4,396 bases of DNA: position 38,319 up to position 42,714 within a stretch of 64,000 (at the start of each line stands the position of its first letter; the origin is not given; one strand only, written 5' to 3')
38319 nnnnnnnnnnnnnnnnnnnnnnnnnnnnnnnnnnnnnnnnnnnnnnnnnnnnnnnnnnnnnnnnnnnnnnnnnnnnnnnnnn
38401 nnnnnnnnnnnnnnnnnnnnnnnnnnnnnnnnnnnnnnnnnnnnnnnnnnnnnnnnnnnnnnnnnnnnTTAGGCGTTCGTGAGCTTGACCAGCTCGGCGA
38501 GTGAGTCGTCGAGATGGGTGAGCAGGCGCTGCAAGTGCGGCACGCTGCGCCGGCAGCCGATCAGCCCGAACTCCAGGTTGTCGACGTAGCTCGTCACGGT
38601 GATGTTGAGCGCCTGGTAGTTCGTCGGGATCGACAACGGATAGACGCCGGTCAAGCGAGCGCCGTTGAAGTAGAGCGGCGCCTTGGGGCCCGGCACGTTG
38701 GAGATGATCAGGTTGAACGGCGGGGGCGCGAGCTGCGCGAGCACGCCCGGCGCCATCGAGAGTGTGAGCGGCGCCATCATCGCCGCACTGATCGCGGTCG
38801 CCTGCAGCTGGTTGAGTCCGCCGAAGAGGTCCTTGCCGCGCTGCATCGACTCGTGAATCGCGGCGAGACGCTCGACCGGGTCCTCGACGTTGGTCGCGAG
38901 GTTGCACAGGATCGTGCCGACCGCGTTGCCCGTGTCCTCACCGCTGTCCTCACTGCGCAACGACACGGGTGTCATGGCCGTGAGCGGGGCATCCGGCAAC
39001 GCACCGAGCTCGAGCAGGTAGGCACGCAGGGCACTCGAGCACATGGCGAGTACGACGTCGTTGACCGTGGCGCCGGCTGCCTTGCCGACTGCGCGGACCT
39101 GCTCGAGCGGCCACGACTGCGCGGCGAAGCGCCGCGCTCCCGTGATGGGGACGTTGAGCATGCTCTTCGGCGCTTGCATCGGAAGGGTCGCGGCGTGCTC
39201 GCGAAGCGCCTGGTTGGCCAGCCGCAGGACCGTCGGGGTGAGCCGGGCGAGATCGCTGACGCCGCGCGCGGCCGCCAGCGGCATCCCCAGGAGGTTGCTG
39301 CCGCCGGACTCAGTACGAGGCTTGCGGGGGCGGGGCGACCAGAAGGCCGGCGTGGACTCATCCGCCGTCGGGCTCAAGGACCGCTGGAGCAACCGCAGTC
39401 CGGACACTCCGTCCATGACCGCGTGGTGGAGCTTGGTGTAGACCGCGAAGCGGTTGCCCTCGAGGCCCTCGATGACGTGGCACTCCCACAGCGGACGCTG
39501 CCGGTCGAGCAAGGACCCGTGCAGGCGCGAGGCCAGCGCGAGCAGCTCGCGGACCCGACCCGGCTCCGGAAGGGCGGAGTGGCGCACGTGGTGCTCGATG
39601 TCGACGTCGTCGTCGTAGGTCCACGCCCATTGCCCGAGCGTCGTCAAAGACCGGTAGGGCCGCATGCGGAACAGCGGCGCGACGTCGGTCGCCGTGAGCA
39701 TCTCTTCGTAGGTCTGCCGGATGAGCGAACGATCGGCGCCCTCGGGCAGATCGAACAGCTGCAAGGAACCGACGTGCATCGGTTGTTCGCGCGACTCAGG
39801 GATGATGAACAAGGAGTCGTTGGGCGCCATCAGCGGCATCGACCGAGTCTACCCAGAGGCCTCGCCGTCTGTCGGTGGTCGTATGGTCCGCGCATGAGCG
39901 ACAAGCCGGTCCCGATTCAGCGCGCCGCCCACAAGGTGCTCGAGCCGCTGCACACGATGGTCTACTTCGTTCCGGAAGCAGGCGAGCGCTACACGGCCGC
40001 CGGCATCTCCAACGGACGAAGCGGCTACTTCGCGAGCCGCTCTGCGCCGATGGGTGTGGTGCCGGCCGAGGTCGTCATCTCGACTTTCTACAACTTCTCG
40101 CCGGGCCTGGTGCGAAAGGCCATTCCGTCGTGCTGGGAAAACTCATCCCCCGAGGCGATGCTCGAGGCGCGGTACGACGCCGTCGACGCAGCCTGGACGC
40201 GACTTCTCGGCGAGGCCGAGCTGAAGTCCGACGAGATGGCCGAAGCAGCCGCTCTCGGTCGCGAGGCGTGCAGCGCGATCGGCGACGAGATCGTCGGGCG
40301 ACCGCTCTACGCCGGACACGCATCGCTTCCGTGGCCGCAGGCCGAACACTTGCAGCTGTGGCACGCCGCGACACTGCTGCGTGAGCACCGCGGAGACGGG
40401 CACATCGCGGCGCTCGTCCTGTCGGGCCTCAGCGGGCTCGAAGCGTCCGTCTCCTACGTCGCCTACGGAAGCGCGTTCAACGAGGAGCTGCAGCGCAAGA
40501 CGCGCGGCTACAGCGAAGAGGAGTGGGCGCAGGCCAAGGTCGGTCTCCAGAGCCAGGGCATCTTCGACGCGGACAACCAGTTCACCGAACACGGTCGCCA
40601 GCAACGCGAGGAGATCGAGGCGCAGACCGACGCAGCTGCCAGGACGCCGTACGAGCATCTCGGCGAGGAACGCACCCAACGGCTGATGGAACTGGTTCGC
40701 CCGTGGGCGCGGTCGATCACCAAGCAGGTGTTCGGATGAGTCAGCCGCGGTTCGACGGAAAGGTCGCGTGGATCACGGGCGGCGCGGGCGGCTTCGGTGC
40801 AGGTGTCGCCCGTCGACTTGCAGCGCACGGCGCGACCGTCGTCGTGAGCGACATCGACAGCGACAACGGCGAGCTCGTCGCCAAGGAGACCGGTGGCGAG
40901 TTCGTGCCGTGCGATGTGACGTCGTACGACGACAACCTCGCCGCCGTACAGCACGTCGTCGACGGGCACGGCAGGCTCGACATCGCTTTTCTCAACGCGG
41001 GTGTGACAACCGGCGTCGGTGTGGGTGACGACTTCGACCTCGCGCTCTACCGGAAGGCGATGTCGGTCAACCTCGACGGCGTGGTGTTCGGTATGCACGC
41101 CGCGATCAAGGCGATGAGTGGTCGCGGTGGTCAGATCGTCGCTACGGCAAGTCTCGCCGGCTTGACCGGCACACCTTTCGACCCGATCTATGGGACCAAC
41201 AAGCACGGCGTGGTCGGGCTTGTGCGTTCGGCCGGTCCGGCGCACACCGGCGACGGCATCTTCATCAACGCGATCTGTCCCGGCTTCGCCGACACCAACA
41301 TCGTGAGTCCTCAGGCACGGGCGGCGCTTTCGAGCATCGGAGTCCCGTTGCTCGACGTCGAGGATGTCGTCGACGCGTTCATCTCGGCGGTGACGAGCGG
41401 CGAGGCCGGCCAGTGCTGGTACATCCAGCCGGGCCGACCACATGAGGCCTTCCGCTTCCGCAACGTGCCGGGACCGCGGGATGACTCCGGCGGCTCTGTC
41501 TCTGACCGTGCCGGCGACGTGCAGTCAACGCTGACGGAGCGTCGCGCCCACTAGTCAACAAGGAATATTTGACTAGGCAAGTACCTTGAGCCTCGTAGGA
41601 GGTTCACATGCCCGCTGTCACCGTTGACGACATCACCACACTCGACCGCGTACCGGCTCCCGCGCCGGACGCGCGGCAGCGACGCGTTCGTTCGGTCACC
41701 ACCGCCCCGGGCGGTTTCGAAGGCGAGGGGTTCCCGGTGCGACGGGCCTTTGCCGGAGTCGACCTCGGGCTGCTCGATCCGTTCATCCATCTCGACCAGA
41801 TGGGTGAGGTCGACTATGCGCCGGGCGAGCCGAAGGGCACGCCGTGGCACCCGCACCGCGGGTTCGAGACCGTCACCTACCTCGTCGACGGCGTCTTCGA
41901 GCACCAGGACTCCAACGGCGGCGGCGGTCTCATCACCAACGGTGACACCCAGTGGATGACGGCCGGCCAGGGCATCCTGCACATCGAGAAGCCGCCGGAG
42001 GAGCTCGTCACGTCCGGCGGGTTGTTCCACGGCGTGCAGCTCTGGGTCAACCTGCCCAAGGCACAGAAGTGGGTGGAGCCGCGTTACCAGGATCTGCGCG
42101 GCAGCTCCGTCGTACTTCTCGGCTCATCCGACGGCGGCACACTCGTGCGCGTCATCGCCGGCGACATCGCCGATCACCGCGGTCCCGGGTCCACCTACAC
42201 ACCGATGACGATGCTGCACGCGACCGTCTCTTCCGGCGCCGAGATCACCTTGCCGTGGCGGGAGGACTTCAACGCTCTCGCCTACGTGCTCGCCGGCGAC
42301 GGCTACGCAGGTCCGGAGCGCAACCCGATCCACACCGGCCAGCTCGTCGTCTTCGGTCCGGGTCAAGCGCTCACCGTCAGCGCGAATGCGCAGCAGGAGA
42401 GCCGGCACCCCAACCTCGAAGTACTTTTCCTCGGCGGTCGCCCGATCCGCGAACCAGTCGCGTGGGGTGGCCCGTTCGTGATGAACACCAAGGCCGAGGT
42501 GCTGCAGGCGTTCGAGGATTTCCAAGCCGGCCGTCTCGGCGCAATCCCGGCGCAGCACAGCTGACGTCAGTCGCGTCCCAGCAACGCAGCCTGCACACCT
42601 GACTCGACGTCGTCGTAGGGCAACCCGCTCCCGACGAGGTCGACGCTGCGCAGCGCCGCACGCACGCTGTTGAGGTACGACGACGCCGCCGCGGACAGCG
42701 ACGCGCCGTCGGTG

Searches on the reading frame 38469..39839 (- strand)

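Call 21: search_protein_families(library=pfam, proteins=[window:38469-39839:-], max_evalue=0.00001)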
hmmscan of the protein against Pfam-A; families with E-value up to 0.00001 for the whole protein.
window:38469-39839:- (456 aa): 2 families
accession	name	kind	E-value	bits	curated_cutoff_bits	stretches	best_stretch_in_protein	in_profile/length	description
PF03007.21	WS_DGAT_cat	-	5.4e-83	279.2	23.6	1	4-263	1-263/263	Wax ester synthase/diacylglycerol acyltransferase catalytic domain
PF06974.18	WS_DGAT_C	-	1.9e-40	138.7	20.7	1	304-450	2-144/145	WS/DGAT C-terminal domain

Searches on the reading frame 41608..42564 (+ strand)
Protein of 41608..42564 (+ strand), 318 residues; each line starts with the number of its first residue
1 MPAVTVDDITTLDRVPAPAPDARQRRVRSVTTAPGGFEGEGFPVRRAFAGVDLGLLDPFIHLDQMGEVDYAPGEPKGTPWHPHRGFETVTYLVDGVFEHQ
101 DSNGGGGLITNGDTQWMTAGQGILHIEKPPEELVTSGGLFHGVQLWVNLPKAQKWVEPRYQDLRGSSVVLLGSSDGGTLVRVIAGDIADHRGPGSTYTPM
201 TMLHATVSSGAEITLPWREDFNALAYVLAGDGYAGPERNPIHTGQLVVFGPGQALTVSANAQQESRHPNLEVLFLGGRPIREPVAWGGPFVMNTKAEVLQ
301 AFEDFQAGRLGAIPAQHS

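Call 60: search_protein_families(library=pfam, proteins=[window:41608-42564:+], max_evalue=0.00001)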
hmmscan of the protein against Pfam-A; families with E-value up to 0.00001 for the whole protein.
window:41608-42564:+ (318 aa): 2 families
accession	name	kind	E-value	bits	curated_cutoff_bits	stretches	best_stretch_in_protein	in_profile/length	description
PF02678.22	Pirin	-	2.5e-30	105.1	26.1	1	43-147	3-108/108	Pirin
PF05726.19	Pirin_C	-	5e-27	94.7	27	1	203-310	2-102/103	Pirin C-terminal cupin domain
